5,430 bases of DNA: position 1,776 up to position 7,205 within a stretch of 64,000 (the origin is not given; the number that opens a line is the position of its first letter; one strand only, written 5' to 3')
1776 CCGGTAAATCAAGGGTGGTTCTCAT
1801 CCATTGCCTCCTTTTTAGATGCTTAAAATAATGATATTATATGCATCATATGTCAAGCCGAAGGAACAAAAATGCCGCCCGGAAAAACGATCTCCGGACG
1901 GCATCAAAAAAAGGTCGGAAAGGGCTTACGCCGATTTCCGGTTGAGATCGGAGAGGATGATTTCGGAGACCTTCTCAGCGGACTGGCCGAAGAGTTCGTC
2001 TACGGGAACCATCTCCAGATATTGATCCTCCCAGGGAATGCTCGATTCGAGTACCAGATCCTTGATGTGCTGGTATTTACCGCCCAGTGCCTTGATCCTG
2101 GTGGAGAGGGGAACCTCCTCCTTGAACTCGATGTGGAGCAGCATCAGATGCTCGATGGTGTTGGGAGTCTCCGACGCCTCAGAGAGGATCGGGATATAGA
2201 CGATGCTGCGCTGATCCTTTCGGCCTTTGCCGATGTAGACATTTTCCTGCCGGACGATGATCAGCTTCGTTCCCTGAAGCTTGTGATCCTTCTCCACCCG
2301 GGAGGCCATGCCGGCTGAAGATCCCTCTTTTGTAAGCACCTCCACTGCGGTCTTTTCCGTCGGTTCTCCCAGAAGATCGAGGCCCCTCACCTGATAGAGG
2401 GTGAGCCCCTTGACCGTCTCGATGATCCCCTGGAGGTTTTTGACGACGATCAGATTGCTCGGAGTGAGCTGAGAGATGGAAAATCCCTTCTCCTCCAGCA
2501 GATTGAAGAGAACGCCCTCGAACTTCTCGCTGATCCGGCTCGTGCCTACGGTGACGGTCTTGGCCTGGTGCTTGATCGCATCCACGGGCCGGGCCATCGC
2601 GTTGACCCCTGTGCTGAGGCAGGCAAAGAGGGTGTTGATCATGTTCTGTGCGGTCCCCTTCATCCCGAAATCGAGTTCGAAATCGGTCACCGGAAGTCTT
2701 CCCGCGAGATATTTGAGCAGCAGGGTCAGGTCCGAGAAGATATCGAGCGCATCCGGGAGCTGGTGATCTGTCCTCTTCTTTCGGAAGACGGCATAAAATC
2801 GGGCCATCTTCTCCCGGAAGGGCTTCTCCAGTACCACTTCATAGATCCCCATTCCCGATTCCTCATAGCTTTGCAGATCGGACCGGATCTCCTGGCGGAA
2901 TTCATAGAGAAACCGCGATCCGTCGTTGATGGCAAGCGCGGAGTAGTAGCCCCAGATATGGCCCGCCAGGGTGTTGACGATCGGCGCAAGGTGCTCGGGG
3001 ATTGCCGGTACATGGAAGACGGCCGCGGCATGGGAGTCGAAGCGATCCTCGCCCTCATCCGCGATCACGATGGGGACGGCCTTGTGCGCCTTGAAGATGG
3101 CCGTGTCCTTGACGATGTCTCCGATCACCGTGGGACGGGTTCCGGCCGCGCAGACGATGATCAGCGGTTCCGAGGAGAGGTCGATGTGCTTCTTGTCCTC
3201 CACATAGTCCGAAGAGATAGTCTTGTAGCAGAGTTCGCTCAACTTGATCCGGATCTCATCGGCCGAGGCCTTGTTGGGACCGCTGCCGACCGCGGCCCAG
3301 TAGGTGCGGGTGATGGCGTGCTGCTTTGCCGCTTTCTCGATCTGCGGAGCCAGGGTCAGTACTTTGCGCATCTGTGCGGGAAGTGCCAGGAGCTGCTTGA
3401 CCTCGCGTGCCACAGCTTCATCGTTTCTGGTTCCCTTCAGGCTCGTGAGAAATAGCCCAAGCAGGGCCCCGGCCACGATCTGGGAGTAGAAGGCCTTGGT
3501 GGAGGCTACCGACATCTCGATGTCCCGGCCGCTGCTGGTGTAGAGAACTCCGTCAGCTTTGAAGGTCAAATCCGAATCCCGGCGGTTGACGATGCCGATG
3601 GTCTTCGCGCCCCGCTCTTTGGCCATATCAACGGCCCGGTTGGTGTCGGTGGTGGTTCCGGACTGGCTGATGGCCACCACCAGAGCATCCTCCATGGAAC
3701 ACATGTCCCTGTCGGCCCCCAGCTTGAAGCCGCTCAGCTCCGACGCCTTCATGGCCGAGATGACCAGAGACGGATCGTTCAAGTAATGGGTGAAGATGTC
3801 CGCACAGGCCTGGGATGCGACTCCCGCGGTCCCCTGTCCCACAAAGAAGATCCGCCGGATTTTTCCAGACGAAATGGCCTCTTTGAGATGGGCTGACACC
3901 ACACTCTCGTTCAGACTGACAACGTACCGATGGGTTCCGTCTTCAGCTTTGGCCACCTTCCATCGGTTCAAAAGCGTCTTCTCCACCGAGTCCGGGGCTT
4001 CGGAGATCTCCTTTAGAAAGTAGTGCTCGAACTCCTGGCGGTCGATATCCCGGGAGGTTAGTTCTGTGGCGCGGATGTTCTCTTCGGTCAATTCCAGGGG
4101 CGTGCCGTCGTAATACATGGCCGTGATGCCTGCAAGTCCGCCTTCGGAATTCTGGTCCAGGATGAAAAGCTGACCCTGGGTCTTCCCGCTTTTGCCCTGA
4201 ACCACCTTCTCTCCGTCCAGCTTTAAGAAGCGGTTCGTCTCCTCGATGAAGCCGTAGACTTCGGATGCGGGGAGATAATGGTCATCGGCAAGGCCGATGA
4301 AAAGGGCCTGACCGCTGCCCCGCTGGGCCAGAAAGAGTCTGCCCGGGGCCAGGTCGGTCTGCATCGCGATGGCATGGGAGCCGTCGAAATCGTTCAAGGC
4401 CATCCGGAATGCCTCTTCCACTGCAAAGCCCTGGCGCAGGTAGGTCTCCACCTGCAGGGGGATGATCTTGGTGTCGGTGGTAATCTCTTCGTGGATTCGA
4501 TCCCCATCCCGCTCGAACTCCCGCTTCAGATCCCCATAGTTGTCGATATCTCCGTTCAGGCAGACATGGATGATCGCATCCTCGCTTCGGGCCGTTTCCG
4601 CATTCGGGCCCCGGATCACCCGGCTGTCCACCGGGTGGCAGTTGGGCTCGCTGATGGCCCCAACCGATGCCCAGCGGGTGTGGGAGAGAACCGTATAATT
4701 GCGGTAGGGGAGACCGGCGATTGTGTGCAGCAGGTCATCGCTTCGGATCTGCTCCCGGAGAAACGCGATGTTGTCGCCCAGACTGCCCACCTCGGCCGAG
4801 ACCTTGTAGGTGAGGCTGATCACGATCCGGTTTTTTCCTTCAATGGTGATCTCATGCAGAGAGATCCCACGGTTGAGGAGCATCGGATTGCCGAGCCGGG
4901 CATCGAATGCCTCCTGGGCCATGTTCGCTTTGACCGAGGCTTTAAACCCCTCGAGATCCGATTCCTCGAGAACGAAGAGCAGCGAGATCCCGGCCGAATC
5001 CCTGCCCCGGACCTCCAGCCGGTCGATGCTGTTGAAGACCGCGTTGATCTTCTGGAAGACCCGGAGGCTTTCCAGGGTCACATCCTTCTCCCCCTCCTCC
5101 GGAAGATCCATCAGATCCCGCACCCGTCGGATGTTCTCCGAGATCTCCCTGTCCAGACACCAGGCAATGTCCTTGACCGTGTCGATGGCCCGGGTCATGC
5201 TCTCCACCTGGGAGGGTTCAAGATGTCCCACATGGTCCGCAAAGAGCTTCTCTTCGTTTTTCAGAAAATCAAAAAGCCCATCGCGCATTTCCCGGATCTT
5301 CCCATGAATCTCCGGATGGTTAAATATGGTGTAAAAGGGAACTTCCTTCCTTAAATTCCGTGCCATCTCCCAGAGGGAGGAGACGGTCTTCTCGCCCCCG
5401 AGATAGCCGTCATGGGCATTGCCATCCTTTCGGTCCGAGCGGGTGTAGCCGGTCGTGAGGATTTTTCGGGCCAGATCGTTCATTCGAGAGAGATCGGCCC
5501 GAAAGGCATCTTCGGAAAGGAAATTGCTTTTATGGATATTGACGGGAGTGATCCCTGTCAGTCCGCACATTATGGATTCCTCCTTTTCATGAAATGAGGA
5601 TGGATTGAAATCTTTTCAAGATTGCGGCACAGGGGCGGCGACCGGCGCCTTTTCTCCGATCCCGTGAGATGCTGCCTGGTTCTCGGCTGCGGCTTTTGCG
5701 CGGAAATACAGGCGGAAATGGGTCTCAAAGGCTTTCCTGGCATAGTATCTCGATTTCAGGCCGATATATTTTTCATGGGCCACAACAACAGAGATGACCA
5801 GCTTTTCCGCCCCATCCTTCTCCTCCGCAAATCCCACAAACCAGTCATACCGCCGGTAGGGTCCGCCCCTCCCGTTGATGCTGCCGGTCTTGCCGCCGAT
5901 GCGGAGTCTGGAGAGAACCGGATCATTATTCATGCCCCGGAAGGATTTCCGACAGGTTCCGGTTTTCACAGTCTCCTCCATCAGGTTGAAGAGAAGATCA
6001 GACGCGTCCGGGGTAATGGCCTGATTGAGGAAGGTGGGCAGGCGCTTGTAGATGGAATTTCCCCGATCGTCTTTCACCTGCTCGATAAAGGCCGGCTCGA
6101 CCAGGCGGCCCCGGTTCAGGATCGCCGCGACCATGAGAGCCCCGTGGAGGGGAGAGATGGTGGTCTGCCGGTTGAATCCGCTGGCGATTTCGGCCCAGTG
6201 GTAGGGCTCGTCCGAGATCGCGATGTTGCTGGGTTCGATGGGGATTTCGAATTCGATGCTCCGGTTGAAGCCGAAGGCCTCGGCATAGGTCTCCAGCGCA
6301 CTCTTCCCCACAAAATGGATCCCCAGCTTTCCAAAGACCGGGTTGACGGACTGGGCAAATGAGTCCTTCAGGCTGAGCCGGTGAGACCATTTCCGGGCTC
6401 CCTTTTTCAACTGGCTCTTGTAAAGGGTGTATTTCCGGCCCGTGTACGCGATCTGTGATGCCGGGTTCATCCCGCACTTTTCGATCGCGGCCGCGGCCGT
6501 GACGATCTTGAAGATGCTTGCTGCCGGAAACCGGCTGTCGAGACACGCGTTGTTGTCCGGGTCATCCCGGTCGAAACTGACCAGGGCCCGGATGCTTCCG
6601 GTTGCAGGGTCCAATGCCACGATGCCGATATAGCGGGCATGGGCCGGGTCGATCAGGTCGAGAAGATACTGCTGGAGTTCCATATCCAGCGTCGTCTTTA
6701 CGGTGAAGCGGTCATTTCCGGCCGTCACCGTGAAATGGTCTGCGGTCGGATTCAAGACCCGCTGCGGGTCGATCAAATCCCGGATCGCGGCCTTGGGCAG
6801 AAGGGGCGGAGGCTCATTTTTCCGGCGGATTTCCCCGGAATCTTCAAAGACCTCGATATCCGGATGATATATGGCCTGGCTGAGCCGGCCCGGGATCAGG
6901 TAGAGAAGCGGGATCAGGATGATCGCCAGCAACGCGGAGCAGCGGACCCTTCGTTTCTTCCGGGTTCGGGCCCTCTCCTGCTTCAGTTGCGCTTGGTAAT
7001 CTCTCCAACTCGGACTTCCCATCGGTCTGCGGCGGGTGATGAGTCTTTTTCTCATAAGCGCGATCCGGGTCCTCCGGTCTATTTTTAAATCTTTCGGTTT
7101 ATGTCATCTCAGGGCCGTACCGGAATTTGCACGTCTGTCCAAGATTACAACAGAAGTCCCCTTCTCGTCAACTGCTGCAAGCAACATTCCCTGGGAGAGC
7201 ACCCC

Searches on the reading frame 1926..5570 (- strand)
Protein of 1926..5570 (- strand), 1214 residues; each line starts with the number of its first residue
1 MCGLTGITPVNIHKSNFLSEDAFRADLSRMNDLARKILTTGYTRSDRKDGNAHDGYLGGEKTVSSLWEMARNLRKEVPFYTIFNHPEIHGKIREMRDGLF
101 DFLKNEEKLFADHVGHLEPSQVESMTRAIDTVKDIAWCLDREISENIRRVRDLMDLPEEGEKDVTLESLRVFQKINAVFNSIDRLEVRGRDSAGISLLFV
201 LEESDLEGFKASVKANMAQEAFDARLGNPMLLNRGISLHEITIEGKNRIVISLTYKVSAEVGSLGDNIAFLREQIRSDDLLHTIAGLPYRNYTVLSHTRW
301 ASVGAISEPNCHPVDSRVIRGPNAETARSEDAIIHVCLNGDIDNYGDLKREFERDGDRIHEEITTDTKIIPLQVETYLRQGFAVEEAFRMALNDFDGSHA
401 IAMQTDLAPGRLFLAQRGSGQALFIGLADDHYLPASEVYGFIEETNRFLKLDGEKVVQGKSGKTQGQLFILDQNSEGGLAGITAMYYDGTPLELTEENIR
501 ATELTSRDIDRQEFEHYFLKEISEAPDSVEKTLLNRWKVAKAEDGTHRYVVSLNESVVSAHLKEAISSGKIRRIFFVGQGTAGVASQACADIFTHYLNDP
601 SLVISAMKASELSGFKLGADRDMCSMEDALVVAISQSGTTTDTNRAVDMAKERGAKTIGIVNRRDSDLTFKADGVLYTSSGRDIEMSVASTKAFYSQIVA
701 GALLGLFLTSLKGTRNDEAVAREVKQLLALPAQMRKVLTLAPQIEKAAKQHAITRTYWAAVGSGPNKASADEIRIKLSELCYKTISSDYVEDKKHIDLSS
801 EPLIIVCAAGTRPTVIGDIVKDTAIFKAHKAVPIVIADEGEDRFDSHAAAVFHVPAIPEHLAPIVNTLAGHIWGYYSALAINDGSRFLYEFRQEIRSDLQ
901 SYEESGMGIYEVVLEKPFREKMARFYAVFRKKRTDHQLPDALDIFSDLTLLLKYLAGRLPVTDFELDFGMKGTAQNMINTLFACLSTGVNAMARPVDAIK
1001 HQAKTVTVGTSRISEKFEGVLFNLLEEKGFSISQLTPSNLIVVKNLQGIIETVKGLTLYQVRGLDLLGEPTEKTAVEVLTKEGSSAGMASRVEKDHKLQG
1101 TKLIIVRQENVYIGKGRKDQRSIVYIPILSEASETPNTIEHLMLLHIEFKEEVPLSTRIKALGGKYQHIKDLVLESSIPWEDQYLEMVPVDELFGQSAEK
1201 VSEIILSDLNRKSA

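Call 61: search_protein_families(library=pfam, proteins=[window:1926-5570:-], max_evalue=0.00001)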
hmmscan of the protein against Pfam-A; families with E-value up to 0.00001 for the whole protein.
window:1926-5570:- (1214 aa): 2 families
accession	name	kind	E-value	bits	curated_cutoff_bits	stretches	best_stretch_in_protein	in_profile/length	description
PF01380.27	SIS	-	8.3e-18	64.9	25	1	572-704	6-128/131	SIS domain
PF13522.11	GATase_6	-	3.5e-07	30.7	27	1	293-437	12-130/130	Glutamine amidotransferase domain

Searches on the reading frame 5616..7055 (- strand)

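Call 61: search_protein_families(library=pfam, proteins=[window:5616-7055:-], max_evalue=0.00001)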
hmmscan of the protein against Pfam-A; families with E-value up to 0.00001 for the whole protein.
window:5616-7055:- (479 aa): 1 family
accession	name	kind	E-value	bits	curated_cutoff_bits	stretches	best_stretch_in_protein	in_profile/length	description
PF00905.27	Transpeptidase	-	2.8e-35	122.4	22.1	1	144-435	2-289/299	Penicillin binding protein transpeptidase domain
